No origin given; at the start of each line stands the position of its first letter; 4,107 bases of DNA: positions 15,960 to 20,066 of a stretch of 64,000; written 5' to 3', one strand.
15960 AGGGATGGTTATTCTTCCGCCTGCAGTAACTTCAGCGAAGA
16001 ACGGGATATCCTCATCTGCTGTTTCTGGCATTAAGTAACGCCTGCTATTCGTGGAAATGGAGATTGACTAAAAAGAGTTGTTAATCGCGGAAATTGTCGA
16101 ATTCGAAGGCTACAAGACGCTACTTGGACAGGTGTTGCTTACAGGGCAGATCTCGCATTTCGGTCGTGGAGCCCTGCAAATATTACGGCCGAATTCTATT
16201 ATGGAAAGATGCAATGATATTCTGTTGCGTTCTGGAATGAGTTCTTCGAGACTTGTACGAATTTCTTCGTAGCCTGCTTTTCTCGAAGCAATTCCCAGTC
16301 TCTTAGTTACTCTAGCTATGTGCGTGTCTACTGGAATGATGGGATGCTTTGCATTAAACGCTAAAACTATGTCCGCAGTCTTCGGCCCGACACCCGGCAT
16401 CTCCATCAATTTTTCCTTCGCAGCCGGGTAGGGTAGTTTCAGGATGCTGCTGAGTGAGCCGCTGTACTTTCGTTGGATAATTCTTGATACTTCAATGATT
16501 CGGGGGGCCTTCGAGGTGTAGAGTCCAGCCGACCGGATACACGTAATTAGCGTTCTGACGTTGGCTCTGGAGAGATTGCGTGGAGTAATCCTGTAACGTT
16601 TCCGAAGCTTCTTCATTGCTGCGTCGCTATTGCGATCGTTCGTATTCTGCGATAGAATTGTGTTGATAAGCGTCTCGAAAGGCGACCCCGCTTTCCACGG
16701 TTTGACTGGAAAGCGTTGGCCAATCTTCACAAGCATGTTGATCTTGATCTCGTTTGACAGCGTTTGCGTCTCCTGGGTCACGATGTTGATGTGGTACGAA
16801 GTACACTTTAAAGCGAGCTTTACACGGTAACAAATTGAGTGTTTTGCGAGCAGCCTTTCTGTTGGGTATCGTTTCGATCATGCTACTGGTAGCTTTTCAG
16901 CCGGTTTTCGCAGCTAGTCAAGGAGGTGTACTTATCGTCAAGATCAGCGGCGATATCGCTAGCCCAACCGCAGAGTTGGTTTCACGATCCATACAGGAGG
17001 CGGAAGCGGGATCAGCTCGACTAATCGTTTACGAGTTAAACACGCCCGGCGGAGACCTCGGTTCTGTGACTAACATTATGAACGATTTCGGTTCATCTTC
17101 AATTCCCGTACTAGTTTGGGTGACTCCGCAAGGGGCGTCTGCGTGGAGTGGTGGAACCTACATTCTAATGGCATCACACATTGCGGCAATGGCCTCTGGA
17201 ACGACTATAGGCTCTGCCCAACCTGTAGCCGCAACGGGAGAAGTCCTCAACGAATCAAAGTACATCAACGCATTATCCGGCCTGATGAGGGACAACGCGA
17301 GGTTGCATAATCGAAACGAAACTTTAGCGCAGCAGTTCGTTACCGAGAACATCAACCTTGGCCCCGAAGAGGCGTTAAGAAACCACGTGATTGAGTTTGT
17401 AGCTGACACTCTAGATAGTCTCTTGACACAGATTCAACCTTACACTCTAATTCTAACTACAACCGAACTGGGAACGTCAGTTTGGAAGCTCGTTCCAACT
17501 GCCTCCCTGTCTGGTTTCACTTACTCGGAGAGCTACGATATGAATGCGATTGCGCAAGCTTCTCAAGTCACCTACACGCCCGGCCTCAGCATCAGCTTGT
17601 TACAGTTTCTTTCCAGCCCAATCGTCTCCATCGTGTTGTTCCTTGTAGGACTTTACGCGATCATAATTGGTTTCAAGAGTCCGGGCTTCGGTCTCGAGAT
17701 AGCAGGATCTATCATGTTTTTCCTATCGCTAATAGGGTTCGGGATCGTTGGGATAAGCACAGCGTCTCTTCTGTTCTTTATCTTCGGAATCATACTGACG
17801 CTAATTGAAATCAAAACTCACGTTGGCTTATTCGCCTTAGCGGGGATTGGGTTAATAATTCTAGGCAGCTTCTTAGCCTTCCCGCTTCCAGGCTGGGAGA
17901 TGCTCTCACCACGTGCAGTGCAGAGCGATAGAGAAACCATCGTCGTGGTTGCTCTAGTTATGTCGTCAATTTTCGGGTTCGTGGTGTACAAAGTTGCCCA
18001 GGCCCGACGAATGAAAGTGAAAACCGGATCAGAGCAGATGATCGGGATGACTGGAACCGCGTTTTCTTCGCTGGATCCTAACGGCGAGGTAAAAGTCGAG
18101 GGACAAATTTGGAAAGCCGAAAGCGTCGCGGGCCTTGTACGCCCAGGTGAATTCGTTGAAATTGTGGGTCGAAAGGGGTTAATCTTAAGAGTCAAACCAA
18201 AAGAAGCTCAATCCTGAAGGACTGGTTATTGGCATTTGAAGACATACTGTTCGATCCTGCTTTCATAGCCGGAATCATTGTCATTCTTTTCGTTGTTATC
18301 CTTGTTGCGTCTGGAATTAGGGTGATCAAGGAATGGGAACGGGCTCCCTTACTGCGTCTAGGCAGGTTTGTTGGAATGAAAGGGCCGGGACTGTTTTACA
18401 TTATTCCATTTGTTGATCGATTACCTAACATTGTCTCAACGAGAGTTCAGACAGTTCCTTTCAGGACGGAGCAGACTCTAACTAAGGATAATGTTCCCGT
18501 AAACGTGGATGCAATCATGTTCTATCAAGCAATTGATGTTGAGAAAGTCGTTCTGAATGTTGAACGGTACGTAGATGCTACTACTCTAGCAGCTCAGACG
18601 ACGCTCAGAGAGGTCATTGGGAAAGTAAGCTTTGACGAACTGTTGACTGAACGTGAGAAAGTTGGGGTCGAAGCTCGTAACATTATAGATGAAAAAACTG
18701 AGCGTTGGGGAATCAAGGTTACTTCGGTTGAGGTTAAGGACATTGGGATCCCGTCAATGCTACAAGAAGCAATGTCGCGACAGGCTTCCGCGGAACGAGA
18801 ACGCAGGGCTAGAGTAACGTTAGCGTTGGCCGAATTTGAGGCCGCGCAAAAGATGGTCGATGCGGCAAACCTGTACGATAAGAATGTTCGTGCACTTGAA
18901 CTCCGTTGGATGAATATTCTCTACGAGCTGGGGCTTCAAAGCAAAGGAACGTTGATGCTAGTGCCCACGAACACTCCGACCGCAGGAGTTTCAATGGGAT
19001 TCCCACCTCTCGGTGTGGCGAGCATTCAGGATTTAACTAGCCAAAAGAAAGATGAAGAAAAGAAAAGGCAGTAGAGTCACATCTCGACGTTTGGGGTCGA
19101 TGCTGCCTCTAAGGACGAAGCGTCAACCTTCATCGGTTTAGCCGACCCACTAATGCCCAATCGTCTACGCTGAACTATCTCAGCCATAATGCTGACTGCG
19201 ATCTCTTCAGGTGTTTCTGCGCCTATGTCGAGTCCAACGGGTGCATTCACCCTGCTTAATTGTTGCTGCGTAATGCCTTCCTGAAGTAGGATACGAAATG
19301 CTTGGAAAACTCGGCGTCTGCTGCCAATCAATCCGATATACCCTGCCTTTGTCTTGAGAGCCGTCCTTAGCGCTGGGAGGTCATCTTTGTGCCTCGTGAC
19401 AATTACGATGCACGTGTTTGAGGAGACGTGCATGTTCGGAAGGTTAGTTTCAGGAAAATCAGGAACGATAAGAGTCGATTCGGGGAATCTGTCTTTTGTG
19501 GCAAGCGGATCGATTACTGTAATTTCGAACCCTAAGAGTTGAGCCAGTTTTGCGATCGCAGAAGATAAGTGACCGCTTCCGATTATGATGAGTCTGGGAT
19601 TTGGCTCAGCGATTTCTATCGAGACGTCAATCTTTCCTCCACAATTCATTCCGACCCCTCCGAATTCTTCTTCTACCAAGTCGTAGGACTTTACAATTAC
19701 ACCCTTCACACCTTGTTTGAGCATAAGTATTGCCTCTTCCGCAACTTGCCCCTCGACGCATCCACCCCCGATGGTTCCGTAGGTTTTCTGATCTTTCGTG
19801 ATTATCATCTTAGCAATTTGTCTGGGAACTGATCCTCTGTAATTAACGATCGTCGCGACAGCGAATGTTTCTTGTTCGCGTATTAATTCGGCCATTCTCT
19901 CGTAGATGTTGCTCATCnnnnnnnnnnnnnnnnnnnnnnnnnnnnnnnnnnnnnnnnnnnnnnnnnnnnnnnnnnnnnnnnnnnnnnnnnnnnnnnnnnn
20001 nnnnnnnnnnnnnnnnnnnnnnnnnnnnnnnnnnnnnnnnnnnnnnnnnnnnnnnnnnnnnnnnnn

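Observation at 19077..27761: Two Mo-hydroxylase (xanthine dehydrogenase-family) gene sets, each with its own embedded MoaD-like Gly-Gly ubiquitin-fold protein, in one nine-gene unit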

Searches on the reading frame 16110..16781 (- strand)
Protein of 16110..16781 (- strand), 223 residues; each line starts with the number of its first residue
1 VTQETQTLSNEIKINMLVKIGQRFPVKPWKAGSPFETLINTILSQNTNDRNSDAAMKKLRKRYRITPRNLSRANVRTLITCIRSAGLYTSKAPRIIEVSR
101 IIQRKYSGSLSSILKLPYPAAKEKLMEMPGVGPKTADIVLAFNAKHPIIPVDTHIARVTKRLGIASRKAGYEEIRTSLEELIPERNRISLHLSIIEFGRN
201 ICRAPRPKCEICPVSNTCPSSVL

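Call 30: search_protein_families(library=pfam, proteins=[window:16110-16781:-], max_evalue=0.001)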
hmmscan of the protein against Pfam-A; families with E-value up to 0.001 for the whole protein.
window:16110-16781:- (223 aa): 2 families
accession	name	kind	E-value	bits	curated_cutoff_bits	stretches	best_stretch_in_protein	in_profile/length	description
PF00730.31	HhH-GPD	-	5.4e-24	85.1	26.2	1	39-183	1-107/108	HhH-GPD superfamily base excision DNA repair protein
PF00633.29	HHH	-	0.00061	20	24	0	119-142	7-30/30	Helix-hairpin-helix motif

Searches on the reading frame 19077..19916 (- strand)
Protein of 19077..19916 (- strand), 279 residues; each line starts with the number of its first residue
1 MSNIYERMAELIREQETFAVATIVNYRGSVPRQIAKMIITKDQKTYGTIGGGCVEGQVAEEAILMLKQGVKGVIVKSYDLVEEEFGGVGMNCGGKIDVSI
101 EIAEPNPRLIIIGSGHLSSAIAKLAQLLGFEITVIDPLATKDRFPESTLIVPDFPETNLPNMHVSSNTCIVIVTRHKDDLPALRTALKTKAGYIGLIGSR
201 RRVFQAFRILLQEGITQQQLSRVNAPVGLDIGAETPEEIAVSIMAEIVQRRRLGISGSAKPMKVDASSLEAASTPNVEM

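Call 3: search_protein_families(library=pfam, proteins=[window:19077-19916:-], max_evalue=0.01)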
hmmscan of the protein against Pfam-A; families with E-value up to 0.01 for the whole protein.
window:19077-19916:- (279 aa): 3 families
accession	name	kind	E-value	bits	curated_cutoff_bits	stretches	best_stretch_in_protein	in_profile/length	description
PF13478.12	XdhC_C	-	1.2e-38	132.8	29.7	1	109-247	1-125/125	XdhC Rossmann domain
PF02625.21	XdhC_CoxI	-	9.4e-20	70.8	24.3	1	12-75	2-64/68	XdhC and CoxI family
PF02826.25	2-Hacid_dh_C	-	0.006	16.4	25.1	0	108-143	38-73/178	D-isomer specific 2-hydroxyacid dehydrogenase, NAD binding domain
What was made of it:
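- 19077..19916 (-): XdhC-family Moco insertion and sulfuration chaperone, 279 aa. It starts 1 nt after the Mo1 stop. PF02625 and PF13478 (call 3).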

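Call 19: search_protein_families(library=ncbifam, proteins=[window:19077-19916:-], max_evalue=0.01)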
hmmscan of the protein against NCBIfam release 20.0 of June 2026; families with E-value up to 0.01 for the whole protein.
window:19077-19916:- (279 aa): 2 families
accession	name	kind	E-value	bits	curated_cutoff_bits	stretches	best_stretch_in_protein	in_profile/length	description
NF045664.1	XdhC_rel_AOR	equivalog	1.3e-72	245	350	2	100-252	188-345/346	XdhC family aldehyde oxidoreductase maturation factor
TIGR02964.1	xanthine_xdhC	equivalog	6.1e-31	107.8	161.6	1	20-248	2-246/246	xanthine dehydrogenase accessory protein XdhC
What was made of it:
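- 19077..19916 (-): TIGR02964 107.8 bits, below the 161.6 cut-off (call 19).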
